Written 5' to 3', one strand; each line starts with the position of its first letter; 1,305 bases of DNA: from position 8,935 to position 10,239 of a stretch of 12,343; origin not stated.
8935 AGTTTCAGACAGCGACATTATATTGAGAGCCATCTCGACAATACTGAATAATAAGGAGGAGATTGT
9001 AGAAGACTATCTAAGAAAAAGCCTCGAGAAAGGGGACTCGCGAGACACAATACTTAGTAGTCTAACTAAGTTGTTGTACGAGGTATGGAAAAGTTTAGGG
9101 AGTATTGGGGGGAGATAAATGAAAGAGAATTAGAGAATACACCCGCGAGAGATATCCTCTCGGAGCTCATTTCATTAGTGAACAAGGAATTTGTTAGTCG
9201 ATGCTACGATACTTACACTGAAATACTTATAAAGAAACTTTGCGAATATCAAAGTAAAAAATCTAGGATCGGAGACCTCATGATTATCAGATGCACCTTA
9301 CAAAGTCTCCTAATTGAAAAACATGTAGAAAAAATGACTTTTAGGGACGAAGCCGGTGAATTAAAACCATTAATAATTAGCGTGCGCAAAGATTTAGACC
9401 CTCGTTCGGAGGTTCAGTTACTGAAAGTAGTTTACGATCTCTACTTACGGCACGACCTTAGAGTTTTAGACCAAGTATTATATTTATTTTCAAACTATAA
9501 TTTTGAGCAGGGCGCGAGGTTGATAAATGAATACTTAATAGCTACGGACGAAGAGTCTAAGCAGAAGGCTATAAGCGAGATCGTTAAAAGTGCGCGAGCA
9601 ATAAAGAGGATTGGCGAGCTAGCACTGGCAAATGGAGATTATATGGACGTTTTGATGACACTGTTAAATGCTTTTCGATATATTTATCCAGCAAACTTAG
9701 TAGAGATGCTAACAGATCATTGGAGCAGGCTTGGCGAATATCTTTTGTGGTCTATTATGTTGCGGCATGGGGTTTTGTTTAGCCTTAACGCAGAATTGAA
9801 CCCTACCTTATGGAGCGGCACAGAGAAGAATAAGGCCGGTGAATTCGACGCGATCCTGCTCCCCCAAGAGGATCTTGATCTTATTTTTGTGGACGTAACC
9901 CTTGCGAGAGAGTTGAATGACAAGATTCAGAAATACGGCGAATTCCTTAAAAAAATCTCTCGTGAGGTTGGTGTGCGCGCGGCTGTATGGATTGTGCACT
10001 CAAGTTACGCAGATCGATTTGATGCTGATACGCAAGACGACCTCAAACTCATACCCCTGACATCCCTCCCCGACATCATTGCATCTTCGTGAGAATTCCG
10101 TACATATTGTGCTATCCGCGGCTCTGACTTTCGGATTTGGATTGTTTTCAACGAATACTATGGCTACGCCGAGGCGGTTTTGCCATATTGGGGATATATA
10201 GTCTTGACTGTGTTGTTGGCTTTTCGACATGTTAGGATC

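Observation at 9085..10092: Orphan 335-aa protein coupled to the type III operon: helical domain plus nuclease-like core with D..DxT instead of D..ExK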

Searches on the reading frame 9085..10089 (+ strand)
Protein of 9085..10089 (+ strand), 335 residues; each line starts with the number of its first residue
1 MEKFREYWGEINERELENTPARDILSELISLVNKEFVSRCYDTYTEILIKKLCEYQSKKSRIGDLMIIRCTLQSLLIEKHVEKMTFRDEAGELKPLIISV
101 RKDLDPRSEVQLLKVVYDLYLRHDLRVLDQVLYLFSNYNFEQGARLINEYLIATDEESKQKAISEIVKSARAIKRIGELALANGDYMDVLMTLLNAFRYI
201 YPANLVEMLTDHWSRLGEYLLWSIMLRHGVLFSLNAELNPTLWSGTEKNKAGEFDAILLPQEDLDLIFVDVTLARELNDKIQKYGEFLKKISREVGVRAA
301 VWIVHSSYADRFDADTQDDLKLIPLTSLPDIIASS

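Call 3: search_protein_families(library=pfam, proteins=[window:9085-10089:+], max_evalue=1)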
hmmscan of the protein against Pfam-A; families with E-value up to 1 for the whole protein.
window:9085-10089:+ (335 aa): 1 family
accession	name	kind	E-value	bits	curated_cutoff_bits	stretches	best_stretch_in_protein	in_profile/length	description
PF04738.18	Lant_dehydr_N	-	0.005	15.5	28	1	121-209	97-184/649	Lantibiotic dehydratase, N terminus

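Call 4: search_protein_families(library=ncbifam, proteins=[window:9085-10089:+], max_evalue=1)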
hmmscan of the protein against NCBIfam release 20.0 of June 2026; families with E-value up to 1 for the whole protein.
window:9085-10089:+ (335 aa): 0 families

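Call 5: search_protein_families(library=padloc, proteins=[window:9085-10089:+], max_evalue=1)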
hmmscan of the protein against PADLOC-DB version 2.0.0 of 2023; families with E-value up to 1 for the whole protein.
window:9085-10089:+ (335 aa): 0 families

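Call 6: search_solved_structures(query=window:9085-10089:+, max_evalue=10, show_alignments=2)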
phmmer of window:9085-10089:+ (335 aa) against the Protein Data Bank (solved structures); distinct sequences matched with E-value up to 10: 1.
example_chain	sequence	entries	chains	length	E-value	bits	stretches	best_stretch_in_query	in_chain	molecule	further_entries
6az6_A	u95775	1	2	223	0.088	15.3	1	127-187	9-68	GntR family transcriptional regulator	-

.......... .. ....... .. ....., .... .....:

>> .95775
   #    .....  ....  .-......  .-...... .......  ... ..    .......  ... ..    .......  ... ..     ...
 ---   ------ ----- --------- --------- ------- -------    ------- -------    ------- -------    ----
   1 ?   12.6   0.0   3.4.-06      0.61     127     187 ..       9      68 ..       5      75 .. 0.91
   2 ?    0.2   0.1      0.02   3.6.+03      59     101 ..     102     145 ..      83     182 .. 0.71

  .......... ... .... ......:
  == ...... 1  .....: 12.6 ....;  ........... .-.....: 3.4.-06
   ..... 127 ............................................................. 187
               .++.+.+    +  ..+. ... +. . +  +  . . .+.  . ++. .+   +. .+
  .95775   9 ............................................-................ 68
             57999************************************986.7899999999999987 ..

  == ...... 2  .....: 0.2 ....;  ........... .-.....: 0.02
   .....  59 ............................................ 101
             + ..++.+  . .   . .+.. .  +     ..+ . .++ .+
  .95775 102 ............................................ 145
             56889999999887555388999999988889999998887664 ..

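Call 7: find_homologous_proteins(query=window:9085-10089:+, max_evalue=0.01)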
Query window:9085-10089:+ (335 aa): 1 proteins with E <= 0.01 among 3034 candidates.
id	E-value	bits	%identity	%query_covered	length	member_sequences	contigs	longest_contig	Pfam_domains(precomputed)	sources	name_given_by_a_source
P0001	1.4e-179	614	100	84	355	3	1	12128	-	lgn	-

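Call 12: find_encoding_contigs(protein=P0001, flank=10000)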
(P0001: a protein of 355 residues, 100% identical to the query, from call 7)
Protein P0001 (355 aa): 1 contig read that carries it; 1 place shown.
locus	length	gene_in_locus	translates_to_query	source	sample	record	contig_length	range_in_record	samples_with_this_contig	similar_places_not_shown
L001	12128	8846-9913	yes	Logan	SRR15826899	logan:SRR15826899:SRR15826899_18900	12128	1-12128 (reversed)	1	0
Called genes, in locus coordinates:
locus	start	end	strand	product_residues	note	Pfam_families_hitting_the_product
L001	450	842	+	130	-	-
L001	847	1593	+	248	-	PF03787:RAMPs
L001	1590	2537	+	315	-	PF03787:RAMPs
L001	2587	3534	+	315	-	-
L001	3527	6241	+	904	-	PF22335:Cas10-Cmr2_palm2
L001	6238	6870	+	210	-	PF03787:RAMPs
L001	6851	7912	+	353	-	-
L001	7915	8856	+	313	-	PF03787:RAMPs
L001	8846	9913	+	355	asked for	-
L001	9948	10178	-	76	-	-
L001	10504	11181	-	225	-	-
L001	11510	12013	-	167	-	-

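Call 14: predict_structure(protein=window:9085-10089:+)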
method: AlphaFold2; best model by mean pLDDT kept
length: 335 residues; sequences in the alignment: 1
mean_pLDDT: 38.7   pTM: 0.24
mean pLDDT of the five models: 38.7, 36.8, 34.4, 34.0, 31.3
residues with pLDDT >= 90: 0; 70-90: 0; 50-70: 11; < 50: 324
segments of 3 or more residues with pLDDT < 50: 1-108, 121-146, 148-161, 163-335
pLDDT, mean of each block of 10 residues (from residue 1): 33 40 45 34 39 37 38 46 38 44 47 51 44 42 45 46 46 46 41 40 35 38 37 28 26 24 31 35 45 37 34 35 36 31
secondary structure, 60 per line:
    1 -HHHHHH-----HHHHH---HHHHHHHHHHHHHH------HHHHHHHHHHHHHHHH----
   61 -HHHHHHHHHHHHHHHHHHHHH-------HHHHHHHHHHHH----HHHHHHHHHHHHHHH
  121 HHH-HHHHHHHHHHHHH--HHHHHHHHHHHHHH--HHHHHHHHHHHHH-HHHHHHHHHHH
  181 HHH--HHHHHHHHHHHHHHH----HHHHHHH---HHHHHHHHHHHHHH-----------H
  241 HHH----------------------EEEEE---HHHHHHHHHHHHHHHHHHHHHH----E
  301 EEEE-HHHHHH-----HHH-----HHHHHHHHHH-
elements in order: H2-7 H13-17 H21-34 H41-56 H62-82 H90-101 H106-123 H125-137 H140-153 H156-168 H170-183 H186-200 H205-211 H215-228 H240-243 E266-270 H274-295 E300-304 H306-311 H325-334

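Call 16: search_protein_representatives(protein=window:9085-10089:+)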
Query: 335 residues. Proteins with E-value up to 0.001 (for the whole library): 4; up to 1e-10: 3; up to 1e-30: 1. The best 4 are listed.
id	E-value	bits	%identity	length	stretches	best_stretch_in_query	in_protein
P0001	4.5e-180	614.3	99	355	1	7-290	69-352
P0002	3.0e-24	102.4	30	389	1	17-316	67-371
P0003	6.8e-18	81.5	45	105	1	227-332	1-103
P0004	1.6e-05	40.8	36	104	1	252-327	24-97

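Call 19: find_encoding_contigs(protein=P0002, flank=10000)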
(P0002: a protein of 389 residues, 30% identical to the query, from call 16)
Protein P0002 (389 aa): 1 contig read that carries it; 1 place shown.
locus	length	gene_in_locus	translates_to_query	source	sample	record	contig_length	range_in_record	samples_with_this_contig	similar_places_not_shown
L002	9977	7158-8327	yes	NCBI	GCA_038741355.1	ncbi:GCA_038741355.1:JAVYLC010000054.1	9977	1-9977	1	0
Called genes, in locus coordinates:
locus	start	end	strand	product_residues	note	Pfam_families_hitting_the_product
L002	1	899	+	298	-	PF03787:RAMPs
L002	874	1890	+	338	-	-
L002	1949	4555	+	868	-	PF22335:Cas10-Cmr2_palm2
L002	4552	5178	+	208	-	PF03787:RAMPs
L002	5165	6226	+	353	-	-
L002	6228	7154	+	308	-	PF03787:RAMPs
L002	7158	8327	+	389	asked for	-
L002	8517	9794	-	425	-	-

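Call 20: find_encoding_contigs(protein=P0003, flank=10000)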
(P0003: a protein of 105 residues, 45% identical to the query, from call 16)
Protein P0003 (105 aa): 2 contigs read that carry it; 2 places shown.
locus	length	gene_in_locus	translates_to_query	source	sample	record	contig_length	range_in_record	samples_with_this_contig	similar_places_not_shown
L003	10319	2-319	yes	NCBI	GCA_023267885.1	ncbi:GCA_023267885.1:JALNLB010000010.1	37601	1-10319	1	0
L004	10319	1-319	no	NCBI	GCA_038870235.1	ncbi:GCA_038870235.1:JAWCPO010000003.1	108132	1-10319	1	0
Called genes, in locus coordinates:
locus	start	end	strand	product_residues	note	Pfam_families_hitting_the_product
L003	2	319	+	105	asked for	?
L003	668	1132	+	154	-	-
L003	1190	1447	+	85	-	PF14358:DUF4405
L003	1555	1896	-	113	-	-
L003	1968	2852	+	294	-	PF00892:EamA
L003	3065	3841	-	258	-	PF00254:FKBP_C (weak), PF22199:FKBP26_IF, PF18046:FKBP26_C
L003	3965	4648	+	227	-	PF00227:Proteasome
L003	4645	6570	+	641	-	PF17214:KH_TffA, PF00753:Lactamase_B, PF23023:Anti-Pycsar_Apyc1 (weak), PF12706:Lactamase_B_2 (weak), PF16661:Lactamase_B_6, PF10996:Beta-Casp, PF07521:RMMBL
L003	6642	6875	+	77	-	PF14438:SM-ATX (weak), PF01423:LSM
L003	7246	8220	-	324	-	PF00005:ABC_tran, PF02463:SMC_N (weak), PF13304:AAA_21 (faint), PF08352:oligo_HPY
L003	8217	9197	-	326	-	PF00005:ABC_tran, PF08303:tRNA_lig_kinase (weak), PF13304:AAA_21 (weak), PF08352:oligo_HPY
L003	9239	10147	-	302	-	PF12911:OppC_N, PF00528:BPD_transp_1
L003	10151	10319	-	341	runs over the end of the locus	PF19300:BPD_transp_1_N, PF00528:BPD_transp_1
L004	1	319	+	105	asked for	?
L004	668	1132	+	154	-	-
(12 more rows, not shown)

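Call 21: find_encoding_contigs(protein=P0004, flank=10000)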
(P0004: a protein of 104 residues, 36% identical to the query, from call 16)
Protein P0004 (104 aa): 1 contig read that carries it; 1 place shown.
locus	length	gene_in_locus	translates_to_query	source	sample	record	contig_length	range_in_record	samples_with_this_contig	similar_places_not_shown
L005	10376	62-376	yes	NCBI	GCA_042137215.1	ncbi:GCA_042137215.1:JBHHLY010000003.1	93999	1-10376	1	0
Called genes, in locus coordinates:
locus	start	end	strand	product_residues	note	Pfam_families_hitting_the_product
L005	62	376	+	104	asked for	-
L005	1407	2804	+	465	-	PF00291:PALP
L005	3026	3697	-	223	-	PF21948:LplA-B_cat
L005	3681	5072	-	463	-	PF00890:FAD_binding_2 (faint), PF01134:GIDA (faint), PF07992:Pyr_redox_2, PF12831:FAD_oxidored (weak), PF13450:NAD_binding_8 (weak), PF13738:Pyr_redox_3, PF00070:Pyr_redox, PF02852:Pyr_redox_dim, +3 more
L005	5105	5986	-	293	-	PF16881:LIAS_N (weak), PF04055:Radical_SAM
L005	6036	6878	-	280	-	PF01545:Cation_efflux, PF16916:ZT_dimer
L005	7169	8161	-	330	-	PF00586:AIRS, PF02769:AIRS_C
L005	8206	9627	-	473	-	PF08450:SGL (faint)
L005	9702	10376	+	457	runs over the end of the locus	PF13660:DUF4147, PF05161:MOFRL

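Call 80: search_protein_families(library=pfam, proteins=[P0004, P0003], max_evalue=10)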
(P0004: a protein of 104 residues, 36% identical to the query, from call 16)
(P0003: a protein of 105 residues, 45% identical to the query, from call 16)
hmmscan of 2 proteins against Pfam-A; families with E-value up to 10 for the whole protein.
P0004 (104 aa): 1 family
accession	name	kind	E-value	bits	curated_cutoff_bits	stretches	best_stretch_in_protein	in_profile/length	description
PF18461.7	Atypical_Card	-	0.12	12.9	28.6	1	41-97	39-93/95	Atypical caspase recruitment domain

P0003 (105 aa): 1 family
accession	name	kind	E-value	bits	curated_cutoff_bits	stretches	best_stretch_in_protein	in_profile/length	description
PF22193.1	MvcA_ins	-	0.05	14.6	27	1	37-81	26-70/99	MvcA insertion domain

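Call 81: search_protein_families(library=padloc, proteins=[L002:8517-9791:-], max_evalue=0.01)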
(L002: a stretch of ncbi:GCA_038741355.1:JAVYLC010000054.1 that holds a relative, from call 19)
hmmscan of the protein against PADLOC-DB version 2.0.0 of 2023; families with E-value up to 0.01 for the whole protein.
L002:8517-9791:- (424 aa): 12 families
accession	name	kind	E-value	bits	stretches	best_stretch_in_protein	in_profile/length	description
PDLC01951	CARF9--CARF_HEPN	-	2.4e-35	120.5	2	9-371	18-369/441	-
PDLC01035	Csx1/Csm6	-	5e-29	99.9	1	4-417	13-392/396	CARF+HEPN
PDLC01164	CARF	-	6.8e-26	89.5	1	4-414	12-339/342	CARF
PDLC01341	Csx1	-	4.1e-22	77.1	1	1-407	9-354/354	CAS-III; associated_signaling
PDLC01273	Csx1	-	4.9e-19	67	1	4-413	13-379/380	CAS-III; associated_signaling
PDLC01621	Csx1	-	2.3e-11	41.9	1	1-389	6-340/340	CAS-III; associated_signaling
PDLC01963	CARF9--CARF_HEPN_TM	-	3e-07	27.9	1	81-414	78-339/342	-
PDLC01958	CARF9--CARF_HEPN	-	8.9e-07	26.1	1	61-419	93-409/416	-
PDLC01448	Csm6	-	1.5e-06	26.4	1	3-393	13-268/279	CAS-III; associated_signaling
PDLC01956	CARF9--CARF_HEPN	-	1.5e-06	25.7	1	262-416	299-449/459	-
PDLC01955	CARF9--CARF_HEPN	-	7e-06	23.5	0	87-155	112-176/385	-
PDLC01953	CARF9--CARF_HEPN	-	0.00039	17.8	1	295-417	249-368/370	-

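Call 82: search_protein_families(library=pfam, proteins=[L002:8517-9791:-], max_evalue=0.01)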
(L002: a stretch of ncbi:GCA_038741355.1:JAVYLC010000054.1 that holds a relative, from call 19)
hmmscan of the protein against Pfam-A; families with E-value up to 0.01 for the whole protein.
L002:8517-9791:- (424 aa): 1 family
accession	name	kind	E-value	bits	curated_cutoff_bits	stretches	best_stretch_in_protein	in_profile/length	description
PF09455.15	Csx1_HEPN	-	1.4e-05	25.8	23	1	366-408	29-71/71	CRISPR system endoribonuclease Csx1, HEPN domain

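Call 104: search_protein_families(library=phrogs, proteins=[P0003, P0004], max_evalue=1)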
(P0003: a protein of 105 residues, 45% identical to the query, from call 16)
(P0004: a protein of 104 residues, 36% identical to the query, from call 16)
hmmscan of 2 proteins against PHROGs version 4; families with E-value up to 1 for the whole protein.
P0003 (105 aa): 2 families
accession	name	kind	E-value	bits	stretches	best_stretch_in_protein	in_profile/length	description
phrog_1594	-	unknown function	0.067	14.5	1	48-86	46-85/111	-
phrog_33982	-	unknown function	0.18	12.8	1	59-86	15-42/68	-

P0004 (104 aa): 0 families

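Call 108: find_encoding_contigs(protein=P0025, flank=10000, max_places=3)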
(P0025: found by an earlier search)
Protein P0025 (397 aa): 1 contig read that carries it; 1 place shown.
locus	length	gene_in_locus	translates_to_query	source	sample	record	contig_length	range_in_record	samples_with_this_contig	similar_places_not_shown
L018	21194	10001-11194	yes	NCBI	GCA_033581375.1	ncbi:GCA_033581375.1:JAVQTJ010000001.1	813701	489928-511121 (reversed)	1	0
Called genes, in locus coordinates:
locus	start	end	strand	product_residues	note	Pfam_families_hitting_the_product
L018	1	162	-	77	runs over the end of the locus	-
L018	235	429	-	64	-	-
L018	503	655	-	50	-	-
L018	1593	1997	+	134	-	-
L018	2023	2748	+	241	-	PF03787:RAMPs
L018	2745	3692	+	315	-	PF03787:RAMPs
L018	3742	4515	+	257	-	-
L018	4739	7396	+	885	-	PF22335:Cas10-Cmr2_palm2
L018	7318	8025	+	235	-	PF03787:RAMPs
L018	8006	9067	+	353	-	-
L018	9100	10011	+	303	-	PF03787:RAMPs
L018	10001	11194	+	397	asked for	-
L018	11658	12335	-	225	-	-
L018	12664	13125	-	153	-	-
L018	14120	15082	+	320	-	-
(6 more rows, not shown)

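Call 109: find_encoding_contigs(protein=P0011, flank=3000, max_places=2)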
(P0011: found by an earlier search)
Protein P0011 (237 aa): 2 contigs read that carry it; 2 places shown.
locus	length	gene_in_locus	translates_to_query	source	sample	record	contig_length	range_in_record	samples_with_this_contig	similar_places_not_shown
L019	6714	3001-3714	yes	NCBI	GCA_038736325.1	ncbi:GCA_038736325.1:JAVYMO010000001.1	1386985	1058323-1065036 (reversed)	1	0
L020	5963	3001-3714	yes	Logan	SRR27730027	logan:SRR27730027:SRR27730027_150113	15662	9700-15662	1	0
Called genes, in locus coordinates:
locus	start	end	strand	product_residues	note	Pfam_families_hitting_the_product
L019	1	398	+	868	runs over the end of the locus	PF22335:Cas10-Cmr2_palm2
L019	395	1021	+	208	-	PF03787:RAMPs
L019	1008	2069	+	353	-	-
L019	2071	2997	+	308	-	PF03787:RAMPs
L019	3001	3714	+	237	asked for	-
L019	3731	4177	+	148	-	-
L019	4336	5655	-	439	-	PF09455:Csx1_HEPN (faint)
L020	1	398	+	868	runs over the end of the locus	PF22335:Cas10-Cmr2_palm2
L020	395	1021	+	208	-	PF03787:RAMPs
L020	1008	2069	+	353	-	-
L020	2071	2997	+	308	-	PF03787:RAMPs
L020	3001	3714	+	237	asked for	-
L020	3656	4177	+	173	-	-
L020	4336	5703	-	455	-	PF09455:Csx1_HEPN (faint)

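Call 110: find_encoding_contigs(protein=P0018, flank=3000, max_places=2)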
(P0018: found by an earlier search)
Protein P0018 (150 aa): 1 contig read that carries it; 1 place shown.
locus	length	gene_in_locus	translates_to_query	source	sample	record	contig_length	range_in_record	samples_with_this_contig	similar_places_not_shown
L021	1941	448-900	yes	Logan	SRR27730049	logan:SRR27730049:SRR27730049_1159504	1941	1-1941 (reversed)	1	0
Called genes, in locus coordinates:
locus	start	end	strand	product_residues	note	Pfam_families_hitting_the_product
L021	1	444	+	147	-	?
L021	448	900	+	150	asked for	-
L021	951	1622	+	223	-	-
